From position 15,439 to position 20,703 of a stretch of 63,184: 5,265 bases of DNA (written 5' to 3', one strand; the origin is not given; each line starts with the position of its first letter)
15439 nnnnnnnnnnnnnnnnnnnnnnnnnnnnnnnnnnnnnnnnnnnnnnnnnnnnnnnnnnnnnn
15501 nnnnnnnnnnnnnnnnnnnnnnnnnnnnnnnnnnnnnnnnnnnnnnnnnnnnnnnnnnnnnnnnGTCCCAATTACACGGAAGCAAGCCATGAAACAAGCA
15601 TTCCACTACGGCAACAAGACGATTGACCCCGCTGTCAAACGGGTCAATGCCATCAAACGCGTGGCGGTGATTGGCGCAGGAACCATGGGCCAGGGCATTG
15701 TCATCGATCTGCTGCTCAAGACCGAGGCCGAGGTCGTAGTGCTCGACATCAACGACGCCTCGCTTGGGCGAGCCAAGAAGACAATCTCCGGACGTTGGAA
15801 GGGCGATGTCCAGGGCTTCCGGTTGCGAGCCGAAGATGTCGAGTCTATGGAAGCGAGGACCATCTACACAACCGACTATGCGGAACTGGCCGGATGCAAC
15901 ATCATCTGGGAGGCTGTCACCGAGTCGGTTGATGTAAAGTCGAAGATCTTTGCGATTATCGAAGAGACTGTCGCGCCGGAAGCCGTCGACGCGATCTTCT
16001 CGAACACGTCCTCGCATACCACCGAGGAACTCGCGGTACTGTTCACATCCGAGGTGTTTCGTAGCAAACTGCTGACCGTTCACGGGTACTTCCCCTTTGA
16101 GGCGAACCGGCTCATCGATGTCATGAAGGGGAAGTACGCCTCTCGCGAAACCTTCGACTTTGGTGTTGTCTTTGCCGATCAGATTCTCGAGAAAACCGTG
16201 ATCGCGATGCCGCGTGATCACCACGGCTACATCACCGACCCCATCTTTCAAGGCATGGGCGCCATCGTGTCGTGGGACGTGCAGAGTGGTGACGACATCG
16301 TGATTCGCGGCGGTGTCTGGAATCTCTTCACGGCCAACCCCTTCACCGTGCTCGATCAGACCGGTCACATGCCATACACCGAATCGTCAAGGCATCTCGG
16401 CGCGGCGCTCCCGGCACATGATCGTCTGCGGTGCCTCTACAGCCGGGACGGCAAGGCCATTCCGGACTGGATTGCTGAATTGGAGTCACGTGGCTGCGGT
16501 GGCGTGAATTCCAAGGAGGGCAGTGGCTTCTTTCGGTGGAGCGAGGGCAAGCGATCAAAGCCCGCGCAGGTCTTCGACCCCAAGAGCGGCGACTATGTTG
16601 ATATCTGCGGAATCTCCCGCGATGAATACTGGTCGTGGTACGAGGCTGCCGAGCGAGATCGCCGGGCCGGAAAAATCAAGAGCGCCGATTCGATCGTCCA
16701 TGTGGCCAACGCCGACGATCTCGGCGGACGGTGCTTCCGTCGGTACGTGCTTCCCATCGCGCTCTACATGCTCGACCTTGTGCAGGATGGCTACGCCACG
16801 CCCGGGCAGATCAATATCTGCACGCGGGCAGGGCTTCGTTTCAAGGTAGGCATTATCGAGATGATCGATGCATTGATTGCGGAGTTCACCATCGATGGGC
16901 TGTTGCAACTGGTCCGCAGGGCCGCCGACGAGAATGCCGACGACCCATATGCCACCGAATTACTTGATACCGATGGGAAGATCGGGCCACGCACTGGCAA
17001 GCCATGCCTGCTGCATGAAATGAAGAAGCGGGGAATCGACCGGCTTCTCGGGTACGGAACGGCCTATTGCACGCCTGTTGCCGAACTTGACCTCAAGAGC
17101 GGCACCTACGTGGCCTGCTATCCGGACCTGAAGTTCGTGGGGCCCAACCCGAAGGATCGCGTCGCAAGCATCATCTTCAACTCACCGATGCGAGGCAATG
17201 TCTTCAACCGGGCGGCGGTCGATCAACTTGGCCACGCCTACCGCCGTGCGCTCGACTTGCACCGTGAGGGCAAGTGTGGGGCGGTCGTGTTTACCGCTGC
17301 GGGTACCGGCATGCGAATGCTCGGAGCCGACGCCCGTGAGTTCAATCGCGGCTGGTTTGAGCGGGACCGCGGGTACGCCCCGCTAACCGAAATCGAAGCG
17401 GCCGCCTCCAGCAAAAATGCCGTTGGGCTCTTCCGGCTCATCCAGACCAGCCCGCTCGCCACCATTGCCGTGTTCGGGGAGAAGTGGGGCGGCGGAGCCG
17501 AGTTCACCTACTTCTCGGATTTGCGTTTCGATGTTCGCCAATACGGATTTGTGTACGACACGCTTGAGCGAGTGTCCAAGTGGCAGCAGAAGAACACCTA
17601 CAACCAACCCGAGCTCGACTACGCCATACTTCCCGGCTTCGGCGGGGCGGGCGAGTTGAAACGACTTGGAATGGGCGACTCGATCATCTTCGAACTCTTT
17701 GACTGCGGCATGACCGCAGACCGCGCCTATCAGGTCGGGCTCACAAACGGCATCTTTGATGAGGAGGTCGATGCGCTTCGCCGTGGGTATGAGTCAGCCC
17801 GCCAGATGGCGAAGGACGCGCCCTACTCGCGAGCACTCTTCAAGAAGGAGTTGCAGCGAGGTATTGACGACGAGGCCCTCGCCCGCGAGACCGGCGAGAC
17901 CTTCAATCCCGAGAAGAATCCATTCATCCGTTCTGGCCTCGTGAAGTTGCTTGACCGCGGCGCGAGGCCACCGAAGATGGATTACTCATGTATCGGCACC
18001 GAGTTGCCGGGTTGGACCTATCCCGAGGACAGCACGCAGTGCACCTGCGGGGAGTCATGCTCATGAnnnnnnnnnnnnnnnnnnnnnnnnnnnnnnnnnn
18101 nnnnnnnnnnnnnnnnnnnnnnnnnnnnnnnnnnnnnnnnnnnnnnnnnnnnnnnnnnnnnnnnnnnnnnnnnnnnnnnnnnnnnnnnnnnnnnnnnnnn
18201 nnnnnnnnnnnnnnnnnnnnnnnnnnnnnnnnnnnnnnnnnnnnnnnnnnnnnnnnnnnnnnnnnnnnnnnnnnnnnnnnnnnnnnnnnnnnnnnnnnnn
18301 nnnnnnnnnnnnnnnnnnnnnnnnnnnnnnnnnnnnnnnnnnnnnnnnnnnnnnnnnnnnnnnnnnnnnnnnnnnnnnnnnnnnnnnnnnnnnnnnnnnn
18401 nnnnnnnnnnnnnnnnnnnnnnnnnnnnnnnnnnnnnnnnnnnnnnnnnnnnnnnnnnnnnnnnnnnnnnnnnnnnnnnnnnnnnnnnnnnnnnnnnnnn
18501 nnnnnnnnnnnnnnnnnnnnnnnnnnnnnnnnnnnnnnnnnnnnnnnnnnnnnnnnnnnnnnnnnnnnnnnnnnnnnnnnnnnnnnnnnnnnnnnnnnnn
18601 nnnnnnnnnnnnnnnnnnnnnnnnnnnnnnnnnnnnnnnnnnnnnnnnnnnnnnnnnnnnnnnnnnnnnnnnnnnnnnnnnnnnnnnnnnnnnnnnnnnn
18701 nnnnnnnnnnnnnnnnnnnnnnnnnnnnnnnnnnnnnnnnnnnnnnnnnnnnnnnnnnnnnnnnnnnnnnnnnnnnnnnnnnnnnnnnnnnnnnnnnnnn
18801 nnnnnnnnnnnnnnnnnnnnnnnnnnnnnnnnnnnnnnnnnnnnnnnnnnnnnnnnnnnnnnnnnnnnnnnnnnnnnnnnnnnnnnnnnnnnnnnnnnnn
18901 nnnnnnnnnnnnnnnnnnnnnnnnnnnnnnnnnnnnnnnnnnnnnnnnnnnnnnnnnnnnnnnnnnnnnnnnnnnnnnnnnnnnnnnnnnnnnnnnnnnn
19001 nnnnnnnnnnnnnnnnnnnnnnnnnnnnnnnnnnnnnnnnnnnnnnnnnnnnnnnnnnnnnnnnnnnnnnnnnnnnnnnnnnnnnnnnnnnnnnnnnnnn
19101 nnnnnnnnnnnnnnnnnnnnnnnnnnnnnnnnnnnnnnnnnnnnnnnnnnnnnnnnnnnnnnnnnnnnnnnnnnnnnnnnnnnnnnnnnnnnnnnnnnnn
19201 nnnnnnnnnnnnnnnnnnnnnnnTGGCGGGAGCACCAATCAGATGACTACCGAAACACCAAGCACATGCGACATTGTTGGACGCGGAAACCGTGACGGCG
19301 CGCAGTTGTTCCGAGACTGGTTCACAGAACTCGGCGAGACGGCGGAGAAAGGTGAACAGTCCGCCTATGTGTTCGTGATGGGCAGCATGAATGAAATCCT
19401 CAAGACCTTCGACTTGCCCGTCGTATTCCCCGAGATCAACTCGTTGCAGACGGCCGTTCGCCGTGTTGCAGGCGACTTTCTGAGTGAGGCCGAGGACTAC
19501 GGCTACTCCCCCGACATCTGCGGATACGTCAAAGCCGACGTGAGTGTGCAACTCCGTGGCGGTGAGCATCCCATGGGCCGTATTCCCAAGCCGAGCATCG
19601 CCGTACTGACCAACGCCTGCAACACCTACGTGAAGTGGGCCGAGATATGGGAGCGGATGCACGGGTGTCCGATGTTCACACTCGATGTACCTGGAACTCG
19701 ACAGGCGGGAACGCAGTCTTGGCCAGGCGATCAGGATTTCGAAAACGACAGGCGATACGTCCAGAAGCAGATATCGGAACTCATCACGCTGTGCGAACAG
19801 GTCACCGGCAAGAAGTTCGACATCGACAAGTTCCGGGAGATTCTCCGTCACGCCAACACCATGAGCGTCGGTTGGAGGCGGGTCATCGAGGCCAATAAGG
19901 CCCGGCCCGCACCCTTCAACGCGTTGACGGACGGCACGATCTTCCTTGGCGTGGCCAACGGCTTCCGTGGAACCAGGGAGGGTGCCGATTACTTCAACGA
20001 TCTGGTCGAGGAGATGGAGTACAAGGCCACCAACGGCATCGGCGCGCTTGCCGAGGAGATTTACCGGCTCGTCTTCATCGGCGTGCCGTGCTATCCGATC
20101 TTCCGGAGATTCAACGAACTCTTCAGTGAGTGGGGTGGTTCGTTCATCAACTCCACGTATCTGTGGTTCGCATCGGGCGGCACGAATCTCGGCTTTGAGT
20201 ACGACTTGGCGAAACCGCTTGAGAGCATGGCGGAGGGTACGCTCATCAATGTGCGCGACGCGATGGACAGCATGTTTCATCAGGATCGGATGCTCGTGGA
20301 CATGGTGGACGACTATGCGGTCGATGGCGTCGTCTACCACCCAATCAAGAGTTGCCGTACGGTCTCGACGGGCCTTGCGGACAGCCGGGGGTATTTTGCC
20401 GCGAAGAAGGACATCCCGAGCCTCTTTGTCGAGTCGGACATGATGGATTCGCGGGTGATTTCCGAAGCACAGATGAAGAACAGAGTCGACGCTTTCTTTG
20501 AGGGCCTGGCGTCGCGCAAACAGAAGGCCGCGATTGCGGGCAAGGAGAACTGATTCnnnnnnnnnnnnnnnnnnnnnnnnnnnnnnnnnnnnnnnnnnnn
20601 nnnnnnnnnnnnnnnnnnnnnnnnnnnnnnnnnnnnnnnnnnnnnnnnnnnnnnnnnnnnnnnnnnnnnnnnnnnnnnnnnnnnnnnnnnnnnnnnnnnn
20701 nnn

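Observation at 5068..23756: All-in-one, translationally coupled operon for anaerobic aromatic/alicyclic acyl-CoA degradation with non-canonical additions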

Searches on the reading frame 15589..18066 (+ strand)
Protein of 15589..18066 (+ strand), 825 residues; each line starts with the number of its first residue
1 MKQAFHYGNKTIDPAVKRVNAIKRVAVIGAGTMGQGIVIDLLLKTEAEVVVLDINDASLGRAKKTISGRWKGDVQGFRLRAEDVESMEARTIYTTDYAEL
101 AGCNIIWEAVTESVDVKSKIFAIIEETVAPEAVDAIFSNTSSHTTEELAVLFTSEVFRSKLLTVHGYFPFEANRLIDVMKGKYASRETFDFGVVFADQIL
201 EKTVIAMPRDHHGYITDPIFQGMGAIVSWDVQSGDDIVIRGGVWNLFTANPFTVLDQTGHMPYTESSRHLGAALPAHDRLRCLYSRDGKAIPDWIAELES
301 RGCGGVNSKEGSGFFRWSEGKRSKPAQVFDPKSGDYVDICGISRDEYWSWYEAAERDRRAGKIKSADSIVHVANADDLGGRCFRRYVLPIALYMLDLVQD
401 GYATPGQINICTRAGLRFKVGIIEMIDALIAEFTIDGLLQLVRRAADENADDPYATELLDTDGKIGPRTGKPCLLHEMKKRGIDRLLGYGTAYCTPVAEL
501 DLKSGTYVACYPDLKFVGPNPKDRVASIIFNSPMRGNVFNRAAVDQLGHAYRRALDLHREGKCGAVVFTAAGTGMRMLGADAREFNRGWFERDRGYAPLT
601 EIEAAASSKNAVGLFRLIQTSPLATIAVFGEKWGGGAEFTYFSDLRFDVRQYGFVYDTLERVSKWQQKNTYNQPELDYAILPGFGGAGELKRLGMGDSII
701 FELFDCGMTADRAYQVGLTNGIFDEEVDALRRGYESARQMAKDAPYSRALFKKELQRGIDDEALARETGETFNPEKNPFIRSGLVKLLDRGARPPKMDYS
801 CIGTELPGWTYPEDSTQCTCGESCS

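Call 6: search_protein_families(library=pfam, proteins=[window:15589-18066:+], max_evalue=0.001)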
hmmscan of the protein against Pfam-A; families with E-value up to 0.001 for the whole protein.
window:15589-18066:+ (825 aa): 4 families
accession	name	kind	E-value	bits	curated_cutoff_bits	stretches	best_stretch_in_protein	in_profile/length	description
PF02737.24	3HCDH_N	-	1.9e-32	113.1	22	1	25-209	2-178/180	3-hydroxyacyl-CoA dehydrogenase, NAD binding domain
PF00378.25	ECH_1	-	9.5e-09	35.4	27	1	523-765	4-214/251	Enoyl-CoA hydratase/isomerase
PF00725.27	3HCDH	-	7.2e-05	23.7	22.1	1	385-471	6-92/97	3-hydroxyacyl-CoA dehydrogenase, C-terminal domain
PF03446.21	NAD_binding_2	-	0.0007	20.1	21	0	24-149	1-104/161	NAD binding domain of 6-phosphogluconate dehydrogenase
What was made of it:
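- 15589..18066 (+): G9: 825-aa fusion with the 3-hydroxyacyl-CoA dehydrogenase at the N-terminus and a divergent crotonase at the C-terminus. FadB has the opposite domain order. Pfam finds 3HCDH_N at 25-209, 3HCDH at 385-471 and ECH_1 at 523-765; the ECH_1 hit scores only 35 bits (call 6).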

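Call 8: search_protein_families(library=ncbifam, proteins=[window:15589-18066:+], max_evalue=0.00001)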
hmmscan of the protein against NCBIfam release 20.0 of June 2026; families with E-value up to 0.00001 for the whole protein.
window:15589-18066:+ (825 aa): 23 families
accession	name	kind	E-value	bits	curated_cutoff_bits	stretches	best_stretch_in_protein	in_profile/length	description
NF008727.0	PRK11730.1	equivalog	9e-31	106.9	870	2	15-333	306-608/717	fatty acid oxidation complex subunit alpha FadB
TIGR02437.1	FadB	equivalog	1.3e-27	96.5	933.55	2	15-335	306-610/714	fatty acid oxidation complex subunit alpha FadB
NF006124.0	PRK08268.1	subfamily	1.3e-26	93.7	508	1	19-216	4-193/507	3-hydroxyacyl-CoA dehydrogenase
NF004474.0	PRK05808.1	subfamily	3.1e-26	92.3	408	1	21-220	2-193/283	3-hydroxybutyryl-CoA dehydrogenase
NF005875.0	PRK07819.1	subfamily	1.9e-25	89.9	319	1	20-216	3-193/287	3-hydroxybutyryl-CoA dehydrogenase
NF004699.0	PRK06035.1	equivalog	2.8e-25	89.1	500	1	22-217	3-193/294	3-hydroxyacyl-CoA dehydrogenase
NF006722.0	PRK09260.1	equivalog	1.9e-22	79.8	429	1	22-230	2-203/289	3-hydroxyacyl-CoA dehydrogenase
NF008363.0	PRK11154.1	equivalog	1.8e-21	76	869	1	18-219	305-499/708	fatty acid oxidation complex subunit alpha FadJ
NF005715.0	PRK07530.1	equivalog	1e-19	71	420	1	21-221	3-195/292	3-hydroxybutyryl-CoA dehydrogenase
TIGR02441.1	fa_ox_alpha_mit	equivalog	1.4e-19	69.7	964.65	1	21-236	334-541/737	fatty acid oxidation complex subunit alpha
TIGR02279.1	PaaC-3OHAcCoADH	equivalog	1.8e-19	70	669.4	1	22-186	5-163/503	3-hydroxyacyl-CoA dehydrogenase PaaH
NF006143.0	PRK08293.1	equivalog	1.2e-18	67.4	312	1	21-219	3-196/291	3-hydroxyacyl-CoA dehydrogenase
TIGR02440.1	FadJ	equivalog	8.1e-17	60.7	968.45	1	20-217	302-492/699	fatty acid oxidation complex subunit alpha FadJ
NF042925.1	FHMPC_DH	equivalog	9.5e-15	54.7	500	1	23-220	1-189/304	5-formyl-3-hydroxy-2-methylpyridine 4-carboxylate 5-dehydrogenase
NF004783.0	PRK06129.1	equivalog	1.5e-12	47.6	347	1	23-217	3-191/315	3-hydroxyacyl-CoA dehydrogenase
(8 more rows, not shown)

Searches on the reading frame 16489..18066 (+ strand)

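Call 42: search_protein_families(library=pfam, proteins=[window:16489-18066:+], max_evalue=10)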
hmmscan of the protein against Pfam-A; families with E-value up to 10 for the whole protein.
window:16489-18066:+ (525 aa): 5 families
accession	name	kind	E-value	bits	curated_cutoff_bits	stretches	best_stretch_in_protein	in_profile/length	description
PF00378.25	ECH_1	-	3.2e-09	36.9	27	2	223-346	4-113/251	Enoyl-CoA hydratase/isomerase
PF00725.27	3HCDH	-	0.00011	23.1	22.1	1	85-171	6-92/97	3-hydroxyacyl-CoA dehydrogenase, C-terminal domain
PF06969.22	HemN_C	-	0.19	12.3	24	1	455-494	17-60/67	HemN C-terminal domain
PF01661.27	Macro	-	0.19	12.1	22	1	239-277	70-108/118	Macro domain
PF11885.13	DUF3405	-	0.34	10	25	1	338-370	211-243/493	Protein of unknown function (DUF3405)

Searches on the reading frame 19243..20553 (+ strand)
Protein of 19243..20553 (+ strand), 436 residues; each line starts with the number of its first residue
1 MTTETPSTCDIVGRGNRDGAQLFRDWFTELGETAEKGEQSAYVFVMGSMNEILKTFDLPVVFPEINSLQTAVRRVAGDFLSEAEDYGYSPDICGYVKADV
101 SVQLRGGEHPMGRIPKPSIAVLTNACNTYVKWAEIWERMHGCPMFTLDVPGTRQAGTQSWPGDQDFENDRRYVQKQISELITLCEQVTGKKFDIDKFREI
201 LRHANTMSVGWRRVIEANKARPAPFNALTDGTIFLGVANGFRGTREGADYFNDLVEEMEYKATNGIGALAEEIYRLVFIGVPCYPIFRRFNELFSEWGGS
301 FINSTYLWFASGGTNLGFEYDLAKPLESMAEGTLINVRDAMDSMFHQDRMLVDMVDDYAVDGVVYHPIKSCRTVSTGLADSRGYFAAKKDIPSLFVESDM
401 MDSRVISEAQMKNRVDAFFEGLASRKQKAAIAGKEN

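Call 6: search_protein_families(library=pfam, proteins=[window:19243-20553:+], max_evalue=0.001)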
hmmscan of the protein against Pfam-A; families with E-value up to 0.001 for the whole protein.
window:19243-20553:+ (436 aa): 1 family
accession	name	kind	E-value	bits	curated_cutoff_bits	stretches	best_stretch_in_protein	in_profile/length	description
PF06050.19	HGD-D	-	5.1e-60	204.3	28.4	1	51-421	7-341/342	2-hydroxyglutaryl-CoA dehydratase, D-component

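Call 8: search_protein_families(library=ncbifam, proteins=[window:19243-20553:+], max_evalue=0.00001)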
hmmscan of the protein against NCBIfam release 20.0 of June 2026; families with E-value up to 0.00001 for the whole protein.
window:19243-20553:+ (436 aa): 4 families
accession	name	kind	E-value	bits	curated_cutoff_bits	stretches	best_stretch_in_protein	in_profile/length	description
TIGR02260.1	benz_CoA_red_B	equivalog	2.9e-64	217.3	486.55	1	26-420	18-411/413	benzoyl-CoA reductase subunit B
NF052455.1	HyiscapDhHadB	equivalog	3e-42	144.7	750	1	31-425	20-397/398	(R)-2-hydroxyisocaproyl-CoA dehydratase subunit alpha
TIGR03191.1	benz_CoA_bzdO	equivalog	8.8e-31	107.5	448.6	2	73-308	68-293/430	benzoyl-CoA reductase, bzd-type, subunit O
NF040772.1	double_cubane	equivalog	2.2e-16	59.9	350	1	161-421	117-371/372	double-cubane-cluster-containing anaerobic reductase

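Call 15: search_solved_structures(query=window:19243-20553:+, max_evalue=0.001)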
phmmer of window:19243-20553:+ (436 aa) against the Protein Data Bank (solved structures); distinct sequences matched with E-value up to 0.001: 5.
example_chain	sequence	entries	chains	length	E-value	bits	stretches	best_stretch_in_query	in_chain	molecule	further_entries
9g87_A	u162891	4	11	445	6.1e-164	548.8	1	10-431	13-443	3-methylbenzoyl-CoA reductase beta subunit MbdO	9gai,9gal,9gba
3o3m_A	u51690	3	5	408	1.3e-31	112.7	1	50-427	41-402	alpha subunit 2-hydroxyisocaproyl-CoA dehydratase | alpha-subunit 2-hydroxyisocaproyl-CoA dehydratase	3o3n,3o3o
8s02_A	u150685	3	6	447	4.4e-28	101.1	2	73-309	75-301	BzdO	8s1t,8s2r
7yyl_C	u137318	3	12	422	1.7e-11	46.5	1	166-421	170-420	Dehydratase family protein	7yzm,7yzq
6eno_A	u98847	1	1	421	2e-11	46.2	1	166-420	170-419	Dehydratase family protein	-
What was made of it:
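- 19243..20553 (+): G11: catalytic aryl-CoA reductase subunit, MbdO/BcrB-like. PDB 9g87_A (MbdO) scores 549 bits, against 113 for HadB (call 15).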

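Call 30: find_homologous_proteins(query=window:19243-20553:+, max_evalue=1e-20)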
Query window:19243-20553:+ (436 aa): 4200 proteins with E <= 1e-20 among 8000 candidates; the best 120 are listed.
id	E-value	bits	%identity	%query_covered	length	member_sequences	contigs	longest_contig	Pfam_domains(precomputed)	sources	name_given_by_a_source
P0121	2.4e-281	951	93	100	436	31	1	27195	PF06050.20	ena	-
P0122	6.9e-256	867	84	99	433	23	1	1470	PF06050.20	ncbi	-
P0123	7.0e-256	867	84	99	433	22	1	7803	PF06050.20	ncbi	-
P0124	1.9e-247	839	82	100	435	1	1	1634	PF06050.20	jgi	-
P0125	2.5e-241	819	79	99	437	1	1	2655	PF06050.20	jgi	jgi:benzoyl-CoA reductase subunit B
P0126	1.8e-237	806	78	98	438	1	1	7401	PF06050.20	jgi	jgi:benzoyl-CoA reductase subunit B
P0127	3.1e-237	805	78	99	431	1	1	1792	PF06050.20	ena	-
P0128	1.4e-236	803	78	98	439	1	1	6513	PF06050.20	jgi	jgi:benzoyl-CoA reductase subunit B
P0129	3.0e-236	802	79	98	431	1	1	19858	PF06050.20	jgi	-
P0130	3.3e-236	802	78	98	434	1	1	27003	PF06050.20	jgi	jgi:benzoyl-CoA reductase subunit B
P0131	5.2e-236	801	77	99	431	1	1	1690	PF06050.20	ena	-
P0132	1.3e-235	800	77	99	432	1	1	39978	PF06050.20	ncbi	-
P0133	7.0e-235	797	78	99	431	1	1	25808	PF06050.20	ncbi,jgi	ncbi:MAG: 2-hydroxyacyl-CoA dehydratase subunit D [Planctomycetota bacterium]|jgi:benzoyl-CoA reduct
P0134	1.7e-234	796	77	99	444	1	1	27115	PF06050.20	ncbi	-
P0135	4.8e-234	795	76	99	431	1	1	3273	PF06050.20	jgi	-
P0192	1.6e-229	780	77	98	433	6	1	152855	PF06050.20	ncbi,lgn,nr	ncbi:MAG: 2-hydroxyacyl-CoA dehydratase [Anaerolineae bacterium]|nr:2-hydroxyacyl-CoA dehydratase [A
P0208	6.0e-229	778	75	98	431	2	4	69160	PF06050.20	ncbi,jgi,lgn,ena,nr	ncbi:MAG: 2-hydroxyacyl-CoA dehydratase family protein [Gemmatimonadota bacterium]|jgi:benzoyl-CoA r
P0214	1.1e-228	777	74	99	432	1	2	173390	PF06050.20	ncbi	ncbi:MAG: 2-hydroxyacyl-CoA dehydratase family protein [Acidimicrobiia bacterium]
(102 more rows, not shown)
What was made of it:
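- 19243..20553 (+): Homologues of 73-93% identity occur in Planctomycetota, Anaerolineae, Gemmatimonadota, Acidimicrobiia and Zixibacteria (call 30).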

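Call 31: find_encoding_contigs(protein=P0192, flank=10000, max_places=1)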
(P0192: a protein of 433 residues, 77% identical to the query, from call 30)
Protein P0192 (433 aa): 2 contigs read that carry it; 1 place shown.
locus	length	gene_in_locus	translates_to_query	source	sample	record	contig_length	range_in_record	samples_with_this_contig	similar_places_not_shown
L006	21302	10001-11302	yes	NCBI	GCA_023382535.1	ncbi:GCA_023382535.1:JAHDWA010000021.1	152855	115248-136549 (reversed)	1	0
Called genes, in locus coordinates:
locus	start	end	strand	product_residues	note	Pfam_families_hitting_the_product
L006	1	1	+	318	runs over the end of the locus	-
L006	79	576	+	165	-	PF19545:DUF6069 (weak)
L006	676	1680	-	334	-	PF02628:COX15-CtaA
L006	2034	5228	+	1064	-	PF02743:dCache_1, PF22673:MCP-like_PDC_1, PF00989:PAS, PF13188:PAS_8, PF08447:PAS_3, PF13426:PAS_9, PF00989:PAS, PF08448:PAS_4, +7 more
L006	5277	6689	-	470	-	PF07730:HisKA_3, PF02518:HATPase_c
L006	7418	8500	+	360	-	PF00378:ECH_1, PF16113:ECH_2, PF24463:DUF7577 (weak)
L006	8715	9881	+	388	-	PF06050:HGD-D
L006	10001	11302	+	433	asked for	PF06050:HGD-D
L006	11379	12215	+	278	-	PF01869:BcrAD_BadFG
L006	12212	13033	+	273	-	PF01869:BcrAD_BadFG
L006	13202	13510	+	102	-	-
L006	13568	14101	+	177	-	PF01814:Hemerythrin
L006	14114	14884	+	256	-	PF00378:ECH_1, PF16113:ECH_2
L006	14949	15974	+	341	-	PF08240:ADH_N, PF16912:Glu_dehyd_C (weak), PF00107:ADH_zinc_N, PF13602:ADH_zinc_N_2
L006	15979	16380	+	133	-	PF01042:Ribonuc_L-PSP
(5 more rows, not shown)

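Call 32: find_encoding_contigs(protein=P0214, flank=10000, max_places=1)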
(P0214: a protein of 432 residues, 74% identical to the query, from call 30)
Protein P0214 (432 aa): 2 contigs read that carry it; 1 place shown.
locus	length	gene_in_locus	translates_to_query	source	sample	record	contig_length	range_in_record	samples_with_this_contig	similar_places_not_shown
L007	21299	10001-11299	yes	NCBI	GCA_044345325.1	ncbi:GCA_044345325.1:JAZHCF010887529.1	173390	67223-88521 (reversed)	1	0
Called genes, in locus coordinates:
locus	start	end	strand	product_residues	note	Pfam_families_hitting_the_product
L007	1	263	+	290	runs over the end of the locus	PF03631:Virul_fac_BrkB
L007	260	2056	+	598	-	PF00664:ABC_membrane, PF00005:ABC_tran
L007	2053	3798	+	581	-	PF00664:ABC_membrane, PF00005:ABC_tran, PF02463:SMC_N (faint)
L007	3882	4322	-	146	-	PF00583:Acetyltransf_1, PF13673:Acetyltransf_10, PF13508:Acetyltransf_7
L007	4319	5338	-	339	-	PF08240:ADH_N, PF00107:ADH_zinc_N, PF13602:ADH_zinc_N_2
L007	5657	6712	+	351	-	-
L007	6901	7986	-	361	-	PF00155:Aminotran_1_2, PF01041:DegT_DnrJ_EryC1 (weak)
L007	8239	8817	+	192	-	PF00440:TetR_N, PF17932:TetR_C_24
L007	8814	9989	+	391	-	PF06050:HGD-D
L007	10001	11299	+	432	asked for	PF06050:HGD-D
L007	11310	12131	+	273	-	PF01869:BcrAD_BadFG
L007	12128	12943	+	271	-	PF01869:BcrAD_BadFG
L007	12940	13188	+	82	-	-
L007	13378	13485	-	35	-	-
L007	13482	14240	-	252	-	PF00378:ECH_1, PF16113:ECH_2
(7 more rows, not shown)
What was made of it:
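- On Dch / Had / Oah (modified beta-oxidation of dienoyl-CoA): Orthologues lie next to Mbd-like reductases in Anaerolineae and Acidimicrobiia (calls 31, 32).
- The same three gene types flank the same reductase type in Anaerolineae and Acidimicrobiia (calls 31, 32).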

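Call 33: find_encoding_contigs(protein=P0208, flank=10000, max_places=1)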
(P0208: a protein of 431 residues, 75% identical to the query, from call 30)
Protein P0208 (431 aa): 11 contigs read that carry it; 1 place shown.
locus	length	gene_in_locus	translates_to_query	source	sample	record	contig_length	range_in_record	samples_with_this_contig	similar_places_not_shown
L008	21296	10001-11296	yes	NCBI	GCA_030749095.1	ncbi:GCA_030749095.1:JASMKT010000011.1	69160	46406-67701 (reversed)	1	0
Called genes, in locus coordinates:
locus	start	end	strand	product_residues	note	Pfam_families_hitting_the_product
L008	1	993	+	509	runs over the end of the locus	PF07603:Lcl_C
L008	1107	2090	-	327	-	PF06267:DUF1028, PF14559:TPR_19 (weak)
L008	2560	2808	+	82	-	PF03544:TonB_C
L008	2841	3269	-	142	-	PF01546:Peptidase_M20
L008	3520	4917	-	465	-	PF00884:Sulfatase, PF01663:Phosphodiest, PF07394:DUF1501 (weak), PF16347:SGSH_C (faint)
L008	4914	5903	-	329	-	PF07478:Dala_Dala_lig_C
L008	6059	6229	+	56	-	-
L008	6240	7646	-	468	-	PF13088:BNR_2 (faint), PF13860:FlgD_ig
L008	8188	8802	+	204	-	PF00440:TetR_N, PF17932:TetR_C_24 (weak)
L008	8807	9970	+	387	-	PF06050:HGD-D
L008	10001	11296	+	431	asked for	PF06050:HGD-D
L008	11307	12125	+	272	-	PF01869:BcrAD_BadFG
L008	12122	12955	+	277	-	PF01869:BcrAD_BadFG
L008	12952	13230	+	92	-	-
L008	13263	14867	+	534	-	PF01839:FG-GAP (faint), PF13517:FG-GAP_3, PF07593:UnbV_ASPIC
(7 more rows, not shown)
